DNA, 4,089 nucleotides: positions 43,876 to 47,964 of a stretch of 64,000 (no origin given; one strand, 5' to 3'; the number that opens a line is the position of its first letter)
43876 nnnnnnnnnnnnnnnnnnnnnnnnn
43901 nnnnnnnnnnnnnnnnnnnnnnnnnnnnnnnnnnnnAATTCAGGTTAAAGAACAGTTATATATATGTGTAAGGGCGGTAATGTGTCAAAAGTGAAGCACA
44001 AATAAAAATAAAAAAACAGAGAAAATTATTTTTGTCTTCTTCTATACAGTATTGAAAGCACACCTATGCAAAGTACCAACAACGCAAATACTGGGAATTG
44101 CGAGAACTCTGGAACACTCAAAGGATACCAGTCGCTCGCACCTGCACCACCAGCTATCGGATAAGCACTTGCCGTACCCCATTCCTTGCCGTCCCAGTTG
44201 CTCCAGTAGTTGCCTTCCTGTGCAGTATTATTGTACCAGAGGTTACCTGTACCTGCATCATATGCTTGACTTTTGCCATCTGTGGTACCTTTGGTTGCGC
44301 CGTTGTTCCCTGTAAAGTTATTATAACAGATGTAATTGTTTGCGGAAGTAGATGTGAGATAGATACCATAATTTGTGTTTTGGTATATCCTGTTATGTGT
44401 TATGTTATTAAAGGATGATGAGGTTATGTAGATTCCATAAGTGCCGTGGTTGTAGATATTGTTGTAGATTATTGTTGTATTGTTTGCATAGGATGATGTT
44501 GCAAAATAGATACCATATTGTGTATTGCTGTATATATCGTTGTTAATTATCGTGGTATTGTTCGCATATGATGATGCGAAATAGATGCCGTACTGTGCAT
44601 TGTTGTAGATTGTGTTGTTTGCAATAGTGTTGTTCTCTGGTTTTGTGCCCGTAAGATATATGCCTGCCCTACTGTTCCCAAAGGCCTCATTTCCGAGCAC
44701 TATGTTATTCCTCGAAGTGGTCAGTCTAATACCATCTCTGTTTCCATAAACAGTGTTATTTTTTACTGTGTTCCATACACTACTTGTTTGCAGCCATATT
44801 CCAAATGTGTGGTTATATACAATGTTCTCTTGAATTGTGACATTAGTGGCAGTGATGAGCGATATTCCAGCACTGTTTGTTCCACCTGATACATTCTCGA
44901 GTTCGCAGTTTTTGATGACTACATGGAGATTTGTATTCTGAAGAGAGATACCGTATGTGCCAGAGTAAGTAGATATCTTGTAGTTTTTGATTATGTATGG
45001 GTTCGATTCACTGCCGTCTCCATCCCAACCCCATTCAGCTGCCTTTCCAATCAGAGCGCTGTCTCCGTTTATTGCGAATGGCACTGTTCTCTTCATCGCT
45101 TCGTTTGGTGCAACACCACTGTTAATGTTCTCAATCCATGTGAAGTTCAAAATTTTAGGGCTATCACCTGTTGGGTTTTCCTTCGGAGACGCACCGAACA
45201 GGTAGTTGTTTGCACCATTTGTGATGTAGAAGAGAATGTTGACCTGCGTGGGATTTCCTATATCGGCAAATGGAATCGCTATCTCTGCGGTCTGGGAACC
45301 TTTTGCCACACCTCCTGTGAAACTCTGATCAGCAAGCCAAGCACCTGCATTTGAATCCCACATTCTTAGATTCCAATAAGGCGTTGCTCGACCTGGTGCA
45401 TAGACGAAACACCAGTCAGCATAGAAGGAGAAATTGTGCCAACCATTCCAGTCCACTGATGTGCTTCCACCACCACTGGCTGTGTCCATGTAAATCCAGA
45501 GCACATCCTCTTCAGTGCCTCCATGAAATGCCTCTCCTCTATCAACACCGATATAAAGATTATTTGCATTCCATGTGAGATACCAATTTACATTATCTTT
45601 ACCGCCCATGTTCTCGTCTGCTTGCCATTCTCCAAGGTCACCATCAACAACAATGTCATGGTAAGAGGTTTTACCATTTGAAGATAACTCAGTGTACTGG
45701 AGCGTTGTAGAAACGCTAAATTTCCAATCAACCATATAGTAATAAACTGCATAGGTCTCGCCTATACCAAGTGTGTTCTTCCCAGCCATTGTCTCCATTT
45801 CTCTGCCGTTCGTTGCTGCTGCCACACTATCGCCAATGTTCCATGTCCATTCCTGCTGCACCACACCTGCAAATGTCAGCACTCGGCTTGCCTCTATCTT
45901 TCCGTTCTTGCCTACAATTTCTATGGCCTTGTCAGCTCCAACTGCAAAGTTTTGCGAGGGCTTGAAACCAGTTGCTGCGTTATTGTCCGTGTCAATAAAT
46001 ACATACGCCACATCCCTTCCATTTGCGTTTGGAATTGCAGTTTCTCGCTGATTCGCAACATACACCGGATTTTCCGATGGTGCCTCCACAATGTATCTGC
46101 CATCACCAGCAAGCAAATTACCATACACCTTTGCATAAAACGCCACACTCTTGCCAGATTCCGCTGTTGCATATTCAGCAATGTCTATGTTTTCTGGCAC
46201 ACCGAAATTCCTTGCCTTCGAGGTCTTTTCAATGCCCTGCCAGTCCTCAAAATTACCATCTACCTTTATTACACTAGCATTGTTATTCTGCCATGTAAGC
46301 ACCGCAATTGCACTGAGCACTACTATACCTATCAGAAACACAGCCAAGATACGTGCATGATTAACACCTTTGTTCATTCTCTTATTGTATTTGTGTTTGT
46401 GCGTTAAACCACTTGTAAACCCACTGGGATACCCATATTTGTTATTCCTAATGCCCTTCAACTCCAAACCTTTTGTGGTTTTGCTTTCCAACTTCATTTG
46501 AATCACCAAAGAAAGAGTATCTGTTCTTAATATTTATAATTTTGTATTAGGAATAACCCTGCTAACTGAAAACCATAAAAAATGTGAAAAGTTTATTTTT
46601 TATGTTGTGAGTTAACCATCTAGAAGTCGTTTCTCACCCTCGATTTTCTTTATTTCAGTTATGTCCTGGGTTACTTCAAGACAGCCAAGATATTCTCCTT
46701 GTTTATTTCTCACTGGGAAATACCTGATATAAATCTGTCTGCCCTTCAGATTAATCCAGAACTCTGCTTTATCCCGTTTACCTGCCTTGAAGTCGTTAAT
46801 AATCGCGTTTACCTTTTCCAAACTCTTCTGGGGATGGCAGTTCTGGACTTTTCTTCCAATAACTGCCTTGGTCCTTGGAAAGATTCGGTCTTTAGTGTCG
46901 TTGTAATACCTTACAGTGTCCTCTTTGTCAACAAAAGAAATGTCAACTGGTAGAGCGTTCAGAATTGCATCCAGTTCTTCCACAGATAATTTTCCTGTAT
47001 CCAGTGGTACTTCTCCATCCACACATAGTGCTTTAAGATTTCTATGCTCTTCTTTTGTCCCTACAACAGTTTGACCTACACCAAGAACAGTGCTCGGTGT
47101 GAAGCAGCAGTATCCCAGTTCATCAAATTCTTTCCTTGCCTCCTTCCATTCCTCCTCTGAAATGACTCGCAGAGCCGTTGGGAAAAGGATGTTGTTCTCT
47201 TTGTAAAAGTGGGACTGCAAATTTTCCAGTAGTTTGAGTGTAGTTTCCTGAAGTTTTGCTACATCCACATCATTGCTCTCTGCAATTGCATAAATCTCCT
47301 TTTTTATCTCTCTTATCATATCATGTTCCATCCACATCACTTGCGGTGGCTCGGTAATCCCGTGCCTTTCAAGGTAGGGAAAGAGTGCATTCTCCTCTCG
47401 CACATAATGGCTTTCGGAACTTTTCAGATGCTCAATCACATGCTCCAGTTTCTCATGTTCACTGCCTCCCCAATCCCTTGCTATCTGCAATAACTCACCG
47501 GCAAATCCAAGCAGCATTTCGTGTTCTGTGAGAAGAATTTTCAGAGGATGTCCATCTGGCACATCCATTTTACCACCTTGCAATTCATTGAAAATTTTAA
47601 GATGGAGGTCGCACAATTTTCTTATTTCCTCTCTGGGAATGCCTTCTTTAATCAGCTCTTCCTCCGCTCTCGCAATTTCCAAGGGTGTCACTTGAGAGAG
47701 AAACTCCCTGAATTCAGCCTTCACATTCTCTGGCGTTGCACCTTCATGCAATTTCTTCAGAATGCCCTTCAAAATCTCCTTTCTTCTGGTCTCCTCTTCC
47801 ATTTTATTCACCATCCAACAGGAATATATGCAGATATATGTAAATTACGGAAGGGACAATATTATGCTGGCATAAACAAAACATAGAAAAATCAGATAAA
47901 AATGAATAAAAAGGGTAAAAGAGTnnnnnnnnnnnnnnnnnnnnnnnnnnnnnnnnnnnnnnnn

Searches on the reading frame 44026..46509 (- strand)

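Call 5: search_protein_families(library=pfam, proteins=[window:44026-46509:-], max_evalue=0.01)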
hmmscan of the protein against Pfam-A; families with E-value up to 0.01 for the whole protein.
window:44026-46509:- (827 aa): 2 families
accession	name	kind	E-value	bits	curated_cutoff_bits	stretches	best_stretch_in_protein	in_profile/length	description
PF13229.12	Beta_helix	-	6.9e-32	110.7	25.9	2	519-674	1-149/158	Right handed beta helix region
PF05048.19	NosD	-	7.3e-31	107.7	23.6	2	514-676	12-162/212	Periplasmic copper-binding protein (NosD)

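Call 6: search_protein_families(library=ncbifam, proteins=[window:44026-46509:-], max_evalue=0.01)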
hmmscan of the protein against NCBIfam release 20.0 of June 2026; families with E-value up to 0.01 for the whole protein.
window:44026-46509:- (827 aa): 3 families
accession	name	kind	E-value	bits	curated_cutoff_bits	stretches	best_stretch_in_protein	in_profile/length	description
TIGR04247.1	NosD_copper_fam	subfamily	6.9e-23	80.8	300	2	580-774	138-313/377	nitrous oxide reductase family maturation protein NosD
TIGR03804.1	para_beta_helix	repeat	2.7e-21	75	19.45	4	593-637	1-42/44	parallel beta-helix repeat protein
NF038177.1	epimerase_AlgG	equivalog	1.8e-07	30.2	700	2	518-619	296-397/519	mannuronan 5-epimerase AlgG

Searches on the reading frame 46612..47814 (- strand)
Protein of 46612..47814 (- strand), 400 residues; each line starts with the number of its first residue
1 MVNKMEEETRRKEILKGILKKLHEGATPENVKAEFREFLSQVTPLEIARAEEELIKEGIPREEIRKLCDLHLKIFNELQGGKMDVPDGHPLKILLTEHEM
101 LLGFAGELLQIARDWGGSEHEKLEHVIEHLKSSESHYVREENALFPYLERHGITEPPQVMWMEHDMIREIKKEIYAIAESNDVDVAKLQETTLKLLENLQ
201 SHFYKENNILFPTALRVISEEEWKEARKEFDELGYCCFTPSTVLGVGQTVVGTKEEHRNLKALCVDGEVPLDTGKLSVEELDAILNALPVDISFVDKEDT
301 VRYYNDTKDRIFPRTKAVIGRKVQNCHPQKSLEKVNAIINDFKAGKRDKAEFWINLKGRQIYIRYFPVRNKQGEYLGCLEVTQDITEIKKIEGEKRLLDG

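Call 5: search_protein_families(library=pfam, proteins=[window:46612-47814:-], max_evalue=0.01)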
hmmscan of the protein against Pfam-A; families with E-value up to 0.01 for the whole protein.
window:46612-47814:- (400 aa): 6 families
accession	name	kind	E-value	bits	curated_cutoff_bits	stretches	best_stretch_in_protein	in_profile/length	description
PF13596.12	PAS_10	-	2.4e-31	109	22.1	1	281-386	1-106/106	PAS domain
PF04282.18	DUF438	-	1.2e-23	83.2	25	1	15-77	1-63/67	Family of unknown function (DUF438)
PF01814.28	Hemerythrin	-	5.1e-18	66.2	25.3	1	89-214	1-127/127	Hemerythrin HHE cation binding domain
PF08448.16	PAS_4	-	1.5e-07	32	23.1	1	285-387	1-107/110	PAS fold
PF13426.13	PAS_9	-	8.4e-06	26.4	27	1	294-387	5-103/103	PAS domain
PF00989.32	PAS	-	0.0016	18.9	22.6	1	279-384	1-112/113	PAS fold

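Call 6: search_protein_families(library=ncbifam, proteins=[window:46612-47814:-], max_evalue=0.01)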
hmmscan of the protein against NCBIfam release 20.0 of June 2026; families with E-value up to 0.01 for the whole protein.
window:46612-47814:- (400 aa): 10 families
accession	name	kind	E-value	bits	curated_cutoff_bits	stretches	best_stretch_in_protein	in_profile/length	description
TIGR00229.1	sensory_box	domain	3.1e-08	33.8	22.9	1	279-393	5-124/126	PAS domain S-box protein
NF046044.1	PnpS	equivalog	1.9e-07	30.5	400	1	276-393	52-168/390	two-component system histidine kinase PnpS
NF008221.0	PRK10992.1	equivalog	1.7e-06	27.7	254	1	124-216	120-218/220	iron-sulfur cluster repair protein YtfE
TIGR03652.1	FeS_repair_RIC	equivalog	2.7e-06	27.3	204.7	2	122-213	110-215/216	iron-sulfur cluster repair di-iron protein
NF008298.1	PRK11086.1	subfamily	0.00016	20.2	520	1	248-391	182-319/529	DcuS/MalK family sensor histidine kinase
NF041552.1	TF_PrdR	equivalog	0.00057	18.3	795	1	279-393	134-242/577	sigma-54 dependent transcriptional regulator PrdR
NF047874.1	MASE3_PAS_HK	subfamily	0.0015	17.4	560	1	279-398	265-388/655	MASE3 domain-containing sensor histidine kinase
TIGR02966.1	phoR_proteo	equivalog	0.0025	16.9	334.2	1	278-393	5-112/333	phosphate regulon sensor histidine kinase PhoR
NF008468.0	PRK11360.1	equivalog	0.0047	15.3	646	1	283-392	272-384/616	two-component system sensor histidine kinase AtoS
NF041831.1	NO_HK_NahK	exception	0.0066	14.5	1500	1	284-390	326-436/854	hybrid sensor histidine kinase/response regulator NahK/ErcS'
